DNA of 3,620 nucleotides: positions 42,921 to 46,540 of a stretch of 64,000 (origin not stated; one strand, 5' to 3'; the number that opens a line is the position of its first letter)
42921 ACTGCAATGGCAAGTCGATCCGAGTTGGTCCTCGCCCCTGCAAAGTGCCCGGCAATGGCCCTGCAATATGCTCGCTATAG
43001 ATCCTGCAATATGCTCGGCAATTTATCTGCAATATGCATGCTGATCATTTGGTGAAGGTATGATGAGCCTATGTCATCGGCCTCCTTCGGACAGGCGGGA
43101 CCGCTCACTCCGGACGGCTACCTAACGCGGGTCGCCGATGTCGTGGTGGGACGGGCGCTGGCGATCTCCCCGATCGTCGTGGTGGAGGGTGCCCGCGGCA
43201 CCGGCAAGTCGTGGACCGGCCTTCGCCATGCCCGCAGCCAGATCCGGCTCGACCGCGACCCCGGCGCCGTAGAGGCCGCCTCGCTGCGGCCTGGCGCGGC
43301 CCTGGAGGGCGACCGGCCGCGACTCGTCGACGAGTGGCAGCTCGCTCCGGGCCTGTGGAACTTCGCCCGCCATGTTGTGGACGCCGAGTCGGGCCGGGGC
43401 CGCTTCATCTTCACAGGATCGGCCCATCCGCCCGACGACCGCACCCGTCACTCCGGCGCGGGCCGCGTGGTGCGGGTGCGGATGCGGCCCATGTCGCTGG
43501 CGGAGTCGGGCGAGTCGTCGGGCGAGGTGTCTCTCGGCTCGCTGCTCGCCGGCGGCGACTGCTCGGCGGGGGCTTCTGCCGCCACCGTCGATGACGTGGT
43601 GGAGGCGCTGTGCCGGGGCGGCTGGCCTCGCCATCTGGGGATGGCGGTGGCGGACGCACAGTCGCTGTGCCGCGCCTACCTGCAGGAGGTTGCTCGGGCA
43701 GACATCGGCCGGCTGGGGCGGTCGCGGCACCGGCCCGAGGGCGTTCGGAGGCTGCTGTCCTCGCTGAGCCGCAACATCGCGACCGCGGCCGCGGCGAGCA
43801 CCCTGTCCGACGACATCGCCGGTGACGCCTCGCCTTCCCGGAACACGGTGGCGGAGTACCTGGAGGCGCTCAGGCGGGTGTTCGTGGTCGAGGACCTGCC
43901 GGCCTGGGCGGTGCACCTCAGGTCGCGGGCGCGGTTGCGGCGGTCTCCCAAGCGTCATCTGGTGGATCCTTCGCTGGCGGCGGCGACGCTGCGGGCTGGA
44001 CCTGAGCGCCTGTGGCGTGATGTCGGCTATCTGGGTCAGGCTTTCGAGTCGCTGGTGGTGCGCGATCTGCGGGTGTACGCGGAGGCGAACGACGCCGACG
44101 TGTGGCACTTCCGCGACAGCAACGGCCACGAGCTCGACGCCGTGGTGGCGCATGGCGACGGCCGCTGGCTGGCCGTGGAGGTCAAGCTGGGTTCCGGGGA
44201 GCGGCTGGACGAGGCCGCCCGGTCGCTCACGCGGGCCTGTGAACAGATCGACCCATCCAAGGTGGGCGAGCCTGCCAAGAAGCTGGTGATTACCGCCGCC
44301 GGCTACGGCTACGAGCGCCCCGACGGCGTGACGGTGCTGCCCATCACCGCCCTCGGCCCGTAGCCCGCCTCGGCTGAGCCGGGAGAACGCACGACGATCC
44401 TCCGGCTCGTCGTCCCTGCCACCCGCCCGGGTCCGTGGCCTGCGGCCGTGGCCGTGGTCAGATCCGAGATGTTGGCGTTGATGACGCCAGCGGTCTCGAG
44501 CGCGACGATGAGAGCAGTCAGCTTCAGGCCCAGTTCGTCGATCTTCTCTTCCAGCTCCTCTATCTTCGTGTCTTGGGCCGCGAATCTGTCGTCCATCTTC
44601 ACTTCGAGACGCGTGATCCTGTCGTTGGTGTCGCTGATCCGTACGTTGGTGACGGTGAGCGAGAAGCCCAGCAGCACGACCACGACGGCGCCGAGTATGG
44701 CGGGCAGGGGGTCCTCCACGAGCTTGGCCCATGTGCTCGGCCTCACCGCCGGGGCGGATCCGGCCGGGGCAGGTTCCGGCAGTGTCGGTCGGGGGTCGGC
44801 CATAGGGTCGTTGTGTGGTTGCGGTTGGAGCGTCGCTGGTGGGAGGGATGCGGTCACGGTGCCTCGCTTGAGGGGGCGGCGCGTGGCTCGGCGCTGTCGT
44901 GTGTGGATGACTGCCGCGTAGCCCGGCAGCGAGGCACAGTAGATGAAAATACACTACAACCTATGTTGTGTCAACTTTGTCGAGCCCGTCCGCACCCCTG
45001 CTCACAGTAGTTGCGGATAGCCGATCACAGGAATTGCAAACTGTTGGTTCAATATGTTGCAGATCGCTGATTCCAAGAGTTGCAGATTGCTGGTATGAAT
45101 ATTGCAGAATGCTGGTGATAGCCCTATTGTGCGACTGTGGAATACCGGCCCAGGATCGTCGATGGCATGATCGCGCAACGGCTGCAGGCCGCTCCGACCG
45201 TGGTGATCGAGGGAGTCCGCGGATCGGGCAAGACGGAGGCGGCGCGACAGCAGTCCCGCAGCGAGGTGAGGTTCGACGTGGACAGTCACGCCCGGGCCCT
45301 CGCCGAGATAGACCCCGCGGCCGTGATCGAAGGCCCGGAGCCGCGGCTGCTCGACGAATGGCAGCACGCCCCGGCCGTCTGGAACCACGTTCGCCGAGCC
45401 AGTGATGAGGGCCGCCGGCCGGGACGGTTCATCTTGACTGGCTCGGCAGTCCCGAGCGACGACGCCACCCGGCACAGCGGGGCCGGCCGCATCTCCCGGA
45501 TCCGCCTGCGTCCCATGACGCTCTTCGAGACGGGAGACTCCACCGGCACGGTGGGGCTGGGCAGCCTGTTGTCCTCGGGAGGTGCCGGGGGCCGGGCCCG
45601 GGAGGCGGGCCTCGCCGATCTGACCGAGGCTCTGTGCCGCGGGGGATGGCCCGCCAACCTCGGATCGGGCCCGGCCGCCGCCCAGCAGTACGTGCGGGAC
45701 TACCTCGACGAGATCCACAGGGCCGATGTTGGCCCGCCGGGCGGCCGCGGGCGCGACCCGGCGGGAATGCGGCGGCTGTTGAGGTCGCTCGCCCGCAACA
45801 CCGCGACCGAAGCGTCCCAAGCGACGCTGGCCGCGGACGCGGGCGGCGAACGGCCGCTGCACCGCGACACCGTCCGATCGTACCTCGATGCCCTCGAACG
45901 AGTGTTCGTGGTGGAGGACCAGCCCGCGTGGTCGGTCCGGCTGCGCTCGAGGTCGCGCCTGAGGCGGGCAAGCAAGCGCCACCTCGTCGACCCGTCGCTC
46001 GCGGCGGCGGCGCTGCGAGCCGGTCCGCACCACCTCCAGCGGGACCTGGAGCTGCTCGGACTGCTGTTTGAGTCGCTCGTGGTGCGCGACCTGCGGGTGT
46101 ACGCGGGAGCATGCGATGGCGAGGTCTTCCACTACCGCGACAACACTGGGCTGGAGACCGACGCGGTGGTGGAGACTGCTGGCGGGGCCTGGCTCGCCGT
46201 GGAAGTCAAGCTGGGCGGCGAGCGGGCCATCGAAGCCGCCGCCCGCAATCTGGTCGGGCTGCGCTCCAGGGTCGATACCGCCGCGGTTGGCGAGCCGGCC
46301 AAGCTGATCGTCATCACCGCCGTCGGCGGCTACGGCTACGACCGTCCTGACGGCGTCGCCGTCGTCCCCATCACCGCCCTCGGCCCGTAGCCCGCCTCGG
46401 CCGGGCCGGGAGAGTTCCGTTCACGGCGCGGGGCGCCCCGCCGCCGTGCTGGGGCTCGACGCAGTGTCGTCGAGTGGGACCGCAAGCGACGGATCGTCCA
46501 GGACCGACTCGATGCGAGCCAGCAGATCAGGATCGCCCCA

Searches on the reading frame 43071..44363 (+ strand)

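Call 23: search_protein_families(library=ncbifam, proteins=[window:43071-44363:+], max_evalue=0.001)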
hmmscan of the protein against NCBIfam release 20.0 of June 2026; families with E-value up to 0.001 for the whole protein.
window:43071-44363:+ (430 aa): 0 families

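Call 25: search_protein_families(library=pfam, proteins=[window:43071-44363:+], max_evalue=0.01)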
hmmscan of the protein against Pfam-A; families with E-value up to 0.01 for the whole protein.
window:43071-44363:+ (430 aa): 2 families
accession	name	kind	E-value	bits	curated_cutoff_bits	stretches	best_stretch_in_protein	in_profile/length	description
PF13635.12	DUF4143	-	6.4e-32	110.9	28.1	1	210-373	2-159/160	Domain of unknown function (DUF4143)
PF13173.12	AAA_14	-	3.2e-10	40.6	27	1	34-145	3-127/129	AAA domain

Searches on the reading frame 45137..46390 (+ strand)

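Call 23: search_protein_families(library=ncbifam, proteins=[window:45137-46390:+], max_evalue=0.001)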
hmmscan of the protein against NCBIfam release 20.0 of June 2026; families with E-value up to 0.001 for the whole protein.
window:45137-46390:+ (417 aa): 0 families

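Call 25: search_protein_families(library=pfam, proteins=[window:45137-46390:+], max_evalue=0.01)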
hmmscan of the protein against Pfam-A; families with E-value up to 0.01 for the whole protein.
window:45137-46390:+ (417 aa): 2 families
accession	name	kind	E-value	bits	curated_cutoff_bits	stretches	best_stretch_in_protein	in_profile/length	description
PF13635.12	DUF4143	-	6.3e-33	114.2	28.1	1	204-359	9-159/160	Domain of unknown function (DUF4143)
PF13173.12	AAA_14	-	1.3e-11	45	27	1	20-131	3-127/129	AAA domain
